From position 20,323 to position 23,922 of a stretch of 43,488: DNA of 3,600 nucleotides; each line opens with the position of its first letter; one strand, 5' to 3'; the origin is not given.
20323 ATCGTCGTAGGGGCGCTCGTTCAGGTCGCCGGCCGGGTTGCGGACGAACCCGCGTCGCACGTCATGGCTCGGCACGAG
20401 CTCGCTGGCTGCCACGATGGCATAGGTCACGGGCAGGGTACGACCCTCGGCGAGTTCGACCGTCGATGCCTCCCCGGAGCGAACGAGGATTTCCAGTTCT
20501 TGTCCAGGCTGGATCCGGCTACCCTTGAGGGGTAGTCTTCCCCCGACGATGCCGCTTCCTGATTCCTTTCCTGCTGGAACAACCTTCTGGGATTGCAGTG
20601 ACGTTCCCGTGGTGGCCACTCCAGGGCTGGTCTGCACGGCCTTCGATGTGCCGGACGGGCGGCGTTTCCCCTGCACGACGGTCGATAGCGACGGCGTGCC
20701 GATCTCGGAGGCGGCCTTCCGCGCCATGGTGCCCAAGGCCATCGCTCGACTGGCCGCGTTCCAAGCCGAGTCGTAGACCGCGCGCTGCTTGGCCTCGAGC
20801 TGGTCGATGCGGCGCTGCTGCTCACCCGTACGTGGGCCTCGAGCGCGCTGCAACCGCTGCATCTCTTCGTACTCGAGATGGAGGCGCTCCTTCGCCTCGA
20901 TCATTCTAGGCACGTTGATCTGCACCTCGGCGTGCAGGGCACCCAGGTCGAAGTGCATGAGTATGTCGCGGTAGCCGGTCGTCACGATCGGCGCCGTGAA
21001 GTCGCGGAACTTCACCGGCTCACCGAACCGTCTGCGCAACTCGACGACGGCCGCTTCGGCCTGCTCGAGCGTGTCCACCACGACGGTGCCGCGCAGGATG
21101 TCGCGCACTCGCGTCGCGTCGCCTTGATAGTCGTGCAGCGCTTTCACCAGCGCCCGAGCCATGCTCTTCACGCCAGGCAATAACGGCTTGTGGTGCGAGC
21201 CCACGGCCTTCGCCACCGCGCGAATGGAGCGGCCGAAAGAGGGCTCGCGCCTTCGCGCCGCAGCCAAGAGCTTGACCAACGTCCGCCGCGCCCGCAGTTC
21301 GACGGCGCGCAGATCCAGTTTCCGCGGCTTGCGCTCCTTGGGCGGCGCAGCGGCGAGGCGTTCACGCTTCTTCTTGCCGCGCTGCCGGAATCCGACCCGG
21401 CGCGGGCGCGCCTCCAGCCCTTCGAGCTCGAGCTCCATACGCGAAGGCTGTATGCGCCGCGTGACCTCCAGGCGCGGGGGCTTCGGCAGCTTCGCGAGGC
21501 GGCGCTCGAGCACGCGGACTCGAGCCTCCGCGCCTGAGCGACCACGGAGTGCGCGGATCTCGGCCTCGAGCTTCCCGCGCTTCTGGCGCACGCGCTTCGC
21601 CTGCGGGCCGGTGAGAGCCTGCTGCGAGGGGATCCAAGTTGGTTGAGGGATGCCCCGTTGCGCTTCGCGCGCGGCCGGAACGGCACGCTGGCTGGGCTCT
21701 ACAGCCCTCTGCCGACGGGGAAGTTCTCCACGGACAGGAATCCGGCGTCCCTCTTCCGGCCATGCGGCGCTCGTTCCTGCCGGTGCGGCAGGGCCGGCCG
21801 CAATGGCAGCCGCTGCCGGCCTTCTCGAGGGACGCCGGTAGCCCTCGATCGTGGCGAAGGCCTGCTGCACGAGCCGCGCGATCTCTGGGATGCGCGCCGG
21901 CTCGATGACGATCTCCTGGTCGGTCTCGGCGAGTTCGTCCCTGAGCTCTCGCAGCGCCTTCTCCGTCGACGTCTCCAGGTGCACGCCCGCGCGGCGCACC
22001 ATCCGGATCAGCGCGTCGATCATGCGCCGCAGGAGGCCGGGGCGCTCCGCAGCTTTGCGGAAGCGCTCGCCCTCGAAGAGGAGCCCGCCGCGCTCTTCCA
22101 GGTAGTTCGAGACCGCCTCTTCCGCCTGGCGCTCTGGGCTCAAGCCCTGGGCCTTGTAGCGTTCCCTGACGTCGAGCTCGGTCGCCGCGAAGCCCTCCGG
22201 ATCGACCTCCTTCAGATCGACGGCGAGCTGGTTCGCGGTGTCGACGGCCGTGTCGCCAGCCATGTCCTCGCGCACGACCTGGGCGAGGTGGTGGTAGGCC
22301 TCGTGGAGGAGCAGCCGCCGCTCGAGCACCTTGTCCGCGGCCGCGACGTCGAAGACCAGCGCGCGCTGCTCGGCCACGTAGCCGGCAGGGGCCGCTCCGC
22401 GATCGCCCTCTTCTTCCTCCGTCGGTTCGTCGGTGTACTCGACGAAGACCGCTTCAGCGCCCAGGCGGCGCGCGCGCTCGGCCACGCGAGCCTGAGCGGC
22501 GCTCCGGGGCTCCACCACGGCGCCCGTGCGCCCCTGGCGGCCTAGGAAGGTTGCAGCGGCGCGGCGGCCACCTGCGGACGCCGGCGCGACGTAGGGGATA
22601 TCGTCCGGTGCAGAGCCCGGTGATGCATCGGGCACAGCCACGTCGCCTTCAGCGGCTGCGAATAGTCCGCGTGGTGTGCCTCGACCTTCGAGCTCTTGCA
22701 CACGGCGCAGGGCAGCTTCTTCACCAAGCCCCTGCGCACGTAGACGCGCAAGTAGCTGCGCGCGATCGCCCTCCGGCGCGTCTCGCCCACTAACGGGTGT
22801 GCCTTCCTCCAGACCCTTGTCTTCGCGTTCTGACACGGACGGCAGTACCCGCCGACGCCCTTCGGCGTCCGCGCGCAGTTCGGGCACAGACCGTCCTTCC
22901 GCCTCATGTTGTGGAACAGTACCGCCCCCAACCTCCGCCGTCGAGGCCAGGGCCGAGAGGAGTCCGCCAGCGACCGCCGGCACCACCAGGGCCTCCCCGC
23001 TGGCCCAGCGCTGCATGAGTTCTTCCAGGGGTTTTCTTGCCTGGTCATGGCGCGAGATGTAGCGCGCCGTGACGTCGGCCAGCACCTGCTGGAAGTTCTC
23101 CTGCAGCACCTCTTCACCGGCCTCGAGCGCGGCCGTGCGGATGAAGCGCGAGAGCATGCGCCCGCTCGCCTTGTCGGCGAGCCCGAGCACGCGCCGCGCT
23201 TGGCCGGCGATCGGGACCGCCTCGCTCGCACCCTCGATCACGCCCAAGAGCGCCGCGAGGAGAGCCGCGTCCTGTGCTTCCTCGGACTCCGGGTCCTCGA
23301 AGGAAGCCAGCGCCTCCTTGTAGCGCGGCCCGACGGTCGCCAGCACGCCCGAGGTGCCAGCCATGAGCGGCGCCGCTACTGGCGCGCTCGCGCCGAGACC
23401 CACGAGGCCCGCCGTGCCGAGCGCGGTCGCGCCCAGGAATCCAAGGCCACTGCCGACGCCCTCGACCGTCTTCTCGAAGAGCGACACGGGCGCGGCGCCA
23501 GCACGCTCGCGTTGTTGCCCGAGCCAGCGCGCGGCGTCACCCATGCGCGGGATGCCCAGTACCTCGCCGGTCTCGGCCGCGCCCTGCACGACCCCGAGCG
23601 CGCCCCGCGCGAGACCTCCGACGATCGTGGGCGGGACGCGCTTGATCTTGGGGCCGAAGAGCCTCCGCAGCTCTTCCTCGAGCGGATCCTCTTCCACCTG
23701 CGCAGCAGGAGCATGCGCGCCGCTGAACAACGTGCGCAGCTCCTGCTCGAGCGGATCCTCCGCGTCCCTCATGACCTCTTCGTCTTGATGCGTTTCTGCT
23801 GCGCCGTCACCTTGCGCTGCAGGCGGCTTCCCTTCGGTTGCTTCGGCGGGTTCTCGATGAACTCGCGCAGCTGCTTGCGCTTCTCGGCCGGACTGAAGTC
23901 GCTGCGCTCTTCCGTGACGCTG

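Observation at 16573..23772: Giant 2,399-codon ORF with polyvalent-protein architecture, in the position of an ejected internal virion protein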

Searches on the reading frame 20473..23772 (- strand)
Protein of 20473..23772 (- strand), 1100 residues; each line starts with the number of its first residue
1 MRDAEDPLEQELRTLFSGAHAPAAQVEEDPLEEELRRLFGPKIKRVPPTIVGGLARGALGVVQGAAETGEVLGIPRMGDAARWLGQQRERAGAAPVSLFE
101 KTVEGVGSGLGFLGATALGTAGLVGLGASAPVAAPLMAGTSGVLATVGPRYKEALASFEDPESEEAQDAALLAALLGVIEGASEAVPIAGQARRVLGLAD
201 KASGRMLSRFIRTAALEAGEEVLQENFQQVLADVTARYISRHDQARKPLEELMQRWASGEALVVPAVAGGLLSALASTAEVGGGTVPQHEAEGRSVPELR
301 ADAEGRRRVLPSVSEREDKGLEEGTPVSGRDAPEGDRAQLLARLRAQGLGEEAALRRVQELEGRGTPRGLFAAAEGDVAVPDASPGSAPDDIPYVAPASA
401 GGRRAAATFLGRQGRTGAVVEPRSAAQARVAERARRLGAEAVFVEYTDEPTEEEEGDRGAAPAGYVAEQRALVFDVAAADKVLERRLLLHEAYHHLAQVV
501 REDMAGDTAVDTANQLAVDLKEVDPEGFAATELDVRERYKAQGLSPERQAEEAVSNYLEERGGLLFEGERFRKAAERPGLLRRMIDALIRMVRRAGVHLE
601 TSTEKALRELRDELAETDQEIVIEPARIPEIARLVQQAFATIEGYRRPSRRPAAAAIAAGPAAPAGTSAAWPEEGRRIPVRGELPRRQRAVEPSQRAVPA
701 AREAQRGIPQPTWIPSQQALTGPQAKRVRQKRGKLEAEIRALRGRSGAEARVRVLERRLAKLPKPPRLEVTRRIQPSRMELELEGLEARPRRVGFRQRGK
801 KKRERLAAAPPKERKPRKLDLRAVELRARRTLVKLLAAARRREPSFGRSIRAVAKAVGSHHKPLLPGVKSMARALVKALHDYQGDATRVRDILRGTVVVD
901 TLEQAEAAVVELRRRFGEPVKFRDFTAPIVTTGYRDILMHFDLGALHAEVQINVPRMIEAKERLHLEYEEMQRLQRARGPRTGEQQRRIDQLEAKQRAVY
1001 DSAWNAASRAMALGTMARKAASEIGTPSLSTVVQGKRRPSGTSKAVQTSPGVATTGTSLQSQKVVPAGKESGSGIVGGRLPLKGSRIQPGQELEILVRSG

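Call 29: search_protein_representatives(protein=window:20473-23772:-)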
Query: 1100 residues. Proteins with E-value up to 0.001 (for the whole library): 953; up to 1e-10: 266; up to 1e-30: 21. The best 150 are listed.
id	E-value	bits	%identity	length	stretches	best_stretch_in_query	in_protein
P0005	2.4e-160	552.5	48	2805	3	794-1078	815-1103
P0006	6.8e-90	319.3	44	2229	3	381-706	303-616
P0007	3.5e-40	154.7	40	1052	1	831-1077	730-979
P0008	1.0e-38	149.9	39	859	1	793-1073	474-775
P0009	1.7e-38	149.1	38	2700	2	369-822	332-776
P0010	5.0e-37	144.2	41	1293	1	829-1077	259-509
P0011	5.9e-35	137.4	37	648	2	827-1074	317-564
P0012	3.2e-34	135.0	40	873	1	828-1064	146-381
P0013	3.3e-34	134.9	40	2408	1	810-1073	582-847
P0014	3.7e-34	134.8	40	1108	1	798-1076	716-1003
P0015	7.4e-34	133.8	41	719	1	815-1063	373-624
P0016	1.6e-32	129.3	40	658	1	823-1075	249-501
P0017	1.7e-32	129.2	36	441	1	821-1072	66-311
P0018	2.3e-32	128.8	38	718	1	827-1081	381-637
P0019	7.3e-32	127.2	37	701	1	808-1082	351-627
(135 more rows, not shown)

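Call 32: search_protein_families(library=pfam, proteins=[P0005, P0006, P0009], max_evalue=0.01)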
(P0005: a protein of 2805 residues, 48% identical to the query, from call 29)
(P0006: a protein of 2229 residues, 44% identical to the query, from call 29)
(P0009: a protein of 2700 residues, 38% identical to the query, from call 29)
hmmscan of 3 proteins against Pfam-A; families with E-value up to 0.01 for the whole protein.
P0005 (2805 aa): 2 families
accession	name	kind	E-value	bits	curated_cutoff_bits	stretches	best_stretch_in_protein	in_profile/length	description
PF18763.7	ddrB-ParB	-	1.2e-16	61.4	27.6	1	1136-1271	2-120/121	ddrB-like ParB superfamily domain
PF04002.20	RadC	-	2.4e-06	27.9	22.1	1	1700-1778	21-96/121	RadC-like JAB domain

P0006 (2229 aa): 0 families

P0009 (2700 aa): 5 families
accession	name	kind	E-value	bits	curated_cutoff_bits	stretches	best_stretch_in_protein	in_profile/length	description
PF18760.7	ART-PolyVal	-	6.9e-16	59.7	31.2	2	898-948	1-49/140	ADP-Ribosyltransferase in polyvalent proteins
PF13508.13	Acetyltransf_7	-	1.5e-05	25.7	27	1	787-852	28-83/84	Acetyltransferase (GNAT) domain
PF00583.31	Acetyltransf_1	-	7.7e-05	23.4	20.7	1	788-851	57-116/116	Acetyltransferase (GNAT) family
PF14542.12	Acetyltransf_CG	-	0.0082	16.7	30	0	789-827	23-61/80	GCN5-related N-acetyl-transferase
PF13673.13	Acetyltransf_10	-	0.0082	16.6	23.6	0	793-853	54-109/128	Acetyltransferase (GNAT) domain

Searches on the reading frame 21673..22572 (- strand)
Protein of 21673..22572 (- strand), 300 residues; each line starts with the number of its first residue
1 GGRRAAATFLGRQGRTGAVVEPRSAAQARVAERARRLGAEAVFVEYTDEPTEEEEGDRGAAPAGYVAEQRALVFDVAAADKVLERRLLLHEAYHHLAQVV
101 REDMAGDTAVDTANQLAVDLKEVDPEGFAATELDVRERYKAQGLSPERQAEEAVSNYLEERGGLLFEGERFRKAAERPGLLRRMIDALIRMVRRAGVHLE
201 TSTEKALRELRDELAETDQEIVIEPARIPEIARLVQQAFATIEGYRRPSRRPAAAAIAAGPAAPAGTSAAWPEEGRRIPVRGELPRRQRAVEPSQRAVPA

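Call 21: search_solved_structures(query=window:21673-22572:-, max_evalue=10, show_alignments=2)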
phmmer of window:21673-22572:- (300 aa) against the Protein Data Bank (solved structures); distinct sequences matched with E-value up to 10: 9.
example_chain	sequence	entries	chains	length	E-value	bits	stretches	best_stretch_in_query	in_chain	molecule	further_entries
9j3g_A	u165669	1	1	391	0.00011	25.1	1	138-205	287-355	SmPolE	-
9j30_A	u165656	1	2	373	0.04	16.7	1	138-209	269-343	SnPolE-Y280A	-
9j33_A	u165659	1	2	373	0.053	16.3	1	138-209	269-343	SnPolE-F140A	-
9j2r_A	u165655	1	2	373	0.054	16.3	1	138-209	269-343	SnPolE-Y157A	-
9j2e_A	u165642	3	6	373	0.054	16.3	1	138-209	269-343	SnPolE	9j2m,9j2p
4fuq_A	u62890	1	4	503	1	12.1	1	180-262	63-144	Malonyl CoA synthetase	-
4fut_A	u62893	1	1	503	1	12.1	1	180-262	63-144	Malonyl CoA synthetase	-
4gxr_A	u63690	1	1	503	1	12.1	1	180-262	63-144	Malonyl CoA synthetase, Benzoate-CoA ligase Chimeric protein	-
4gxq_A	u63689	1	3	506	1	12.1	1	180-262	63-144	Malonyl CoA synthetase, Benzoate-CoA ligase Chimeric protein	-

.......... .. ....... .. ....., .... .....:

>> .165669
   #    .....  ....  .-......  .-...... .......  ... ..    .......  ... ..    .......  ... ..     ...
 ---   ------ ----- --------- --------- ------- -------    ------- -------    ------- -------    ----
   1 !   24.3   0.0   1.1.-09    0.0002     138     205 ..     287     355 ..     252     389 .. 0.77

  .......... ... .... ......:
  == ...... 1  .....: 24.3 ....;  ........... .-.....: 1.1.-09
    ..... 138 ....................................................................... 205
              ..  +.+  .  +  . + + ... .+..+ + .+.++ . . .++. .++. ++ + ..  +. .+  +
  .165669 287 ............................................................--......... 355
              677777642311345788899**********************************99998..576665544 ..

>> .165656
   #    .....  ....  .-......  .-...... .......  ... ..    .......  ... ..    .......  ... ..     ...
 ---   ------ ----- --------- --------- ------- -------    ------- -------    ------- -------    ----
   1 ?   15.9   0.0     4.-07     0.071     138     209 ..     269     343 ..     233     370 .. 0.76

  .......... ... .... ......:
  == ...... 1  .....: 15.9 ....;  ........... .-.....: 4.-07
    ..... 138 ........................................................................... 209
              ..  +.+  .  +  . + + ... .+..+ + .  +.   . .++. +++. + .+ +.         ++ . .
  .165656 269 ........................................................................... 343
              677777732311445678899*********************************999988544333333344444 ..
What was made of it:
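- On Zincin-like metallopeptidase (MPTase of polyvalent proteins): The single-sequence hit to SmPolE (E 1e-4, call 21) disappeared with the profile.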

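Call 43: find_homologous_proteins(query=window:21793-22512:-, max_evalue=0.001)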
Query window:21793-22512:-: 8000 candidates shared short words with the query, none scored E <= 0.001.
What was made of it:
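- Tried and rejected: The HExxH domain gave none (call 43).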

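Call 47: search_solved_structures(query=A3, max_evalue=10, show_alignments=3)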
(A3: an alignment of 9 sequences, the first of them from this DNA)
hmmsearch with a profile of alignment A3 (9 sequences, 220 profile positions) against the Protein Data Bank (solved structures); distinct sequences matched with E-value up to 10: 6.
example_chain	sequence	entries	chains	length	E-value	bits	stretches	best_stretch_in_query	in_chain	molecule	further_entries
8g9j_A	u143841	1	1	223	0.052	16.5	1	143-207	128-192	THR1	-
8g9k_A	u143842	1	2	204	0.29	14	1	143-207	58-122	THR2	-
7d7d_K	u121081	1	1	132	0.59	13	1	62-132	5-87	RNA polymerase-associated protein Gp33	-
6sgw_G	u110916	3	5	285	0.77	12.6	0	148-190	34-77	ESX-3 secretion system protein EccE3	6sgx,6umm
6sgz_D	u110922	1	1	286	0.78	12.6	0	148-190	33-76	ESX-3 secretion system protein EccE3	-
6lar_G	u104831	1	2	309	0.96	12.3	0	148-190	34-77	ESX-3 secretion system protein EccE3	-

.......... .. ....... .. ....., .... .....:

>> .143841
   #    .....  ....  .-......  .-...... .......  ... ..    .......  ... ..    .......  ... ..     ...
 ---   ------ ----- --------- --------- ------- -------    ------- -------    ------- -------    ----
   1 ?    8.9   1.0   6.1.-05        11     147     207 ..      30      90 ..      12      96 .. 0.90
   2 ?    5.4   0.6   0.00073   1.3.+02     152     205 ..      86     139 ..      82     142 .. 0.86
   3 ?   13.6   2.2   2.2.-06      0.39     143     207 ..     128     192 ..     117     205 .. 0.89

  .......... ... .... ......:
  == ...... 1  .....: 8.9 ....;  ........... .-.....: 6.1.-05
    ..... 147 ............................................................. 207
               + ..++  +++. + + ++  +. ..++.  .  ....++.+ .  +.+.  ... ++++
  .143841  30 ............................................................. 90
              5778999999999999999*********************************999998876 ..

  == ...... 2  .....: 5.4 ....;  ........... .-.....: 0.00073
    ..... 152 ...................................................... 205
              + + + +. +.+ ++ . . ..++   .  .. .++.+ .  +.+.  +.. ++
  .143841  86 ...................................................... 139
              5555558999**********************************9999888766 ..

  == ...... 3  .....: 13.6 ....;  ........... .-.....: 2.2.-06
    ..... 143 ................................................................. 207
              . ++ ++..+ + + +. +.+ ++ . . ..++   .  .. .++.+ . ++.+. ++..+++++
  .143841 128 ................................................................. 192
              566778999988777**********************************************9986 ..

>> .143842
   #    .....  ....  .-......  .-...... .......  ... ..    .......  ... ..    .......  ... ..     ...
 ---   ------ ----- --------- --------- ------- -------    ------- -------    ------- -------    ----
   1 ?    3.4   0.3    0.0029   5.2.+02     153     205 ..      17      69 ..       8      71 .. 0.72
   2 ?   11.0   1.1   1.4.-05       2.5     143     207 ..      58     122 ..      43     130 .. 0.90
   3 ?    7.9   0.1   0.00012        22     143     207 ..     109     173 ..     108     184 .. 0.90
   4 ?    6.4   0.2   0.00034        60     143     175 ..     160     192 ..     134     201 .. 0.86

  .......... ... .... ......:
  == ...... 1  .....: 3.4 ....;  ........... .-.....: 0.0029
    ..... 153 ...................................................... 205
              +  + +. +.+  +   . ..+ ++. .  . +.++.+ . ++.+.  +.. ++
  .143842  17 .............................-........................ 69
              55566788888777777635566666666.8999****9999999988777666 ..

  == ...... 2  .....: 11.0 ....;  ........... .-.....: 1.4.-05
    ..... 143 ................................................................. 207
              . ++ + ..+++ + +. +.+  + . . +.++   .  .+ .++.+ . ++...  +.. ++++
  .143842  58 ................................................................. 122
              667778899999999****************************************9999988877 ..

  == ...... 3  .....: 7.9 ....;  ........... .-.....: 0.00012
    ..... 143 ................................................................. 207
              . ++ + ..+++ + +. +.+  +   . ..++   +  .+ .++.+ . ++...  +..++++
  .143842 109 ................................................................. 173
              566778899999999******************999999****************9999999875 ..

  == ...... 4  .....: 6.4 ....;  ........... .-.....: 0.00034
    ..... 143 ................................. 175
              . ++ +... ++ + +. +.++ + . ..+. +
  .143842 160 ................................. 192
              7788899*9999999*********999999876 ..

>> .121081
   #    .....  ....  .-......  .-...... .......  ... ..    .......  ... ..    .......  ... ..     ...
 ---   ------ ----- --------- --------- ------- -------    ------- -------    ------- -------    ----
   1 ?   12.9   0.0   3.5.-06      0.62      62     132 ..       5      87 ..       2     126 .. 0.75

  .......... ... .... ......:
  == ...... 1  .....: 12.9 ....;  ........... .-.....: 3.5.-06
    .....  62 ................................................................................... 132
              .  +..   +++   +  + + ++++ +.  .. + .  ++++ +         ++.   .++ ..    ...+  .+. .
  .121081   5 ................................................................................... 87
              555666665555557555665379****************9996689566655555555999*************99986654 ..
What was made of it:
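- On Zincin-like metallopeptidase (MPTase of polyvalent proteins): No PDB profile hit (call 47).
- Tried and rejected: A single-sequence hit of aa 538-605 to PDB 9j3g (E 1e-4, call 21) was not reproduced by the 9-sequence profile (call 47).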

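Call 60: predict_structure(alignment_id=A3)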
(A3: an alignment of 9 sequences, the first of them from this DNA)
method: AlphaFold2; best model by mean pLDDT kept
length: 241 residues; sequences in the alignment: 9
mean_pLDDT: 78.3   pTM: 0.73
mean pLDDT of the five models: 78.3, 73.1, 69.2, 67.4, 62.3
residues with pLDDT >= 90: 13; 70-90: 180; 50-70: 33; < 50: 15
segments of 3 or more residues with pLDDT < 50: 37-41, 231-237
pLDDT, mean of each block of 10 residues (from residue 1): 85 82 77 52 62 80 80 83 80 85 91 87 83 85 83 87 89 72 80 73 79 88 72 48 44
secondary structure, 60 per line:
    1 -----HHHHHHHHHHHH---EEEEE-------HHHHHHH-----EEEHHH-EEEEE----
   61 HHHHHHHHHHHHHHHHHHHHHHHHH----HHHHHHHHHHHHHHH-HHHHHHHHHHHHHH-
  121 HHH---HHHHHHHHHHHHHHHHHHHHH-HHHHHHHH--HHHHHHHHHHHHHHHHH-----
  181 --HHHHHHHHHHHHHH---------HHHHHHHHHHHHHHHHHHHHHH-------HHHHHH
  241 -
elements in order: H6-17 E21-25 H33-39 E45-47 E52-56 H61-85 H90-104 H106-119 H127-147 H149-156 H159-175 H183-196 H206-227 H235-240
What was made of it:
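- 21823..22515 (-): HExxH domain (aa 420-650): candidate zincin-like metallopeptidase. The AF2 model has pLDDT 78, with a three-stranded sheet followed by the helix that carries HExxH (call 60).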

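Call 64: fold_search(model_id=the predicted structure, library=pdb)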
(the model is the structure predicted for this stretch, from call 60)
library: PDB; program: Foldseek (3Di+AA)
matches with E <= 10: 298; with E <= 0.001: 0
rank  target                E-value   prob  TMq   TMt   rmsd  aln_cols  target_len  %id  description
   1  6cyy_A                6.1e-01  0.54  0.26  0.21  10.5       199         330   16  Mycobacterium tuberculosis transcriptional regulator (released 2019-04-17)
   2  9h4g_C                7.0e-01  0.15  0.19  0.13  17.2       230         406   10  trans-aconitate decarboxylase Tad1-R360A binding with trans-aconitate (released 2025-03-19)
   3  8r5s_D                7.0e-01  0.10  0.14  0.14  21.5       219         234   14  t113 - De-novo designed soluble homotetramer (released 2024-11-27)
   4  1q5n                  7.4e-01  0.11  0.17  0.11  18.4       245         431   12  Crystal Structure of beta-carboxy-cis,cis-muconate cycloisomerase (CMLE) from Acinetobacter calcoaceticus sp. ADP1 (released 2003-08-19)
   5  6cz6_C                7.7e-01  0.51  0.25  0.20   8.9       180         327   15  Mycobacterium tuberculosis transcriptional regulator (released 2019-04-17)
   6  7ujy_A                8.9e-01  0.07  0.12  0.13  18.2       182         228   16  Estrogen receptor alpha ligand binding domain Y537S mutant in complex with a methylated lasofoxifene derivative that e (released 2022-06-15)
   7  9k1s_D                9.3e-01  0.18  0.19  0.25  11.9       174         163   15  Crystal structure of human granzyme A in complex with GSDMB-C domain (released 2026-02-18)
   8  8r5s_G                9.3e-01  0.08  0.14  0.14  21.6       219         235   15  t113 - De-novo designed soluble homotetramer (released 2024-11-27)
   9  6vpf_C                9.3e-01  0.05  0.11  0.11  19.4       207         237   15  Estrogen Receptor Alpha Ligand Binding Domain in Complex with the Selective Estrogen Receptor Modulator Clomiphene (released 2020-09-16)
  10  7nel_A                9.7e-01  0.08  0.12  0.12  18.2       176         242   15  ER-PRS*(+) (Y537S) in complex with estradiol and SRC-2 coactivator peptide (released 2021-08-25)
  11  8dvb_A                9.7e-01  0.06  0.11  0.11  17.5       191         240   14  Estrogen Receptor Alpha Ligand Binding Domain in Complex with (1'-(4-((1-butylpyrrolidin-3-yl)methoxy)phenyl)-6'-hydro (released 2022-11-16)
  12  7n9o_C                1.0e+00  0.07  0.13  0.13  19.3       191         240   14  Estrogen Receptor Alpha Ligand Binding Domain in Complex with Aliphatic SERD S-C10(15) (released 2022-07-06)
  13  9exz_C                1.1e+00  0.14  0.19  0.10  17.0       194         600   18  Efficient and scalable protein design using a relaxed sequence space (released 2024-10-16)
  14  5h5m_B                1.1e+00  0.08  0.15  0.12  13.6       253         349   12  Crystal structure of HMP-1 M domain (released 2017-03-29)
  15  9k1s_C                1.2e+00  0.16  0.20  0.26  11.8       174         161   14  Crystal structure of human granzyme A in complex with GSDMB-C domain (released 2026-02-18)
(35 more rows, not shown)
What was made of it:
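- On Zincin-like metallopeptidase (MPTase of polyvalent proteins): The best Foldseek hit, 6cyy_A, has E 0.6 and probability 0.54 (call 64).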

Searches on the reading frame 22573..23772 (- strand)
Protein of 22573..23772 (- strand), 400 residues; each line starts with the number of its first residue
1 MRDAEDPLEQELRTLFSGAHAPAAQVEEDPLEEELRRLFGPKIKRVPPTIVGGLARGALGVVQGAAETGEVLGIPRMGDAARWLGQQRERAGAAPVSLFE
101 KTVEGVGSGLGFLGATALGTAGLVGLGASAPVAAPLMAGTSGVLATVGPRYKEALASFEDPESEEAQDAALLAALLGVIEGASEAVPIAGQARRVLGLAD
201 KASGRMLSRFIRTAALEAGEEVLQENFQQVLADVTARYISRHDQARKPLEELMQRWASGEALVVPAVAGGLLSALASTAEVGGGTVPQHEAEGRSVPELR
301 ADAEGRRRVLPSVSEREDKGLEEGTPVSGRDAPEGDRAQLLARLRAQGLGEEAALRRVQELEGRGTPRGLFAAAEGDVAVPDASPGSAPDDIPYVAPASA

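Call 5: search_protein_families(library=pfam, proteins=[window:22573-23772:-], max_evalue=1)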
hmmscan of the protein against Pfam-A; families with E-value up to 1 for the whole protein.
window:22573-23772:- (400 aa): 1 family
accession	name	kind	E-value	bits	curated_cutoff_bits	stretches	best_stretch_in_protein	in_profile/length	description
PF08681.18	TacA1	-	0.089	13.2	21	1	191-231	9-49/80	Antitoxin TacA 1-like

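Call 6: search_protein_families(library=phrogs, proteins=[window:22573-23772:-], max_evalue=0.1)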
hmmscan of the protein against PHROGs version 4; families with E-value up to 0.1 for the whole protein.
window:22573-23772:- (400 aa): 0 families

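Call 8: search_protein_families(library=ncbifam, proteins=[window:22573-23772:-], max_evalue=0.1)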
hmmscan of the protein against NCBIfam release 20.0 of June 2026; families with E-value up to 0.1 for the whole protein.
window:22573-23772:- (400 aa): 0 families
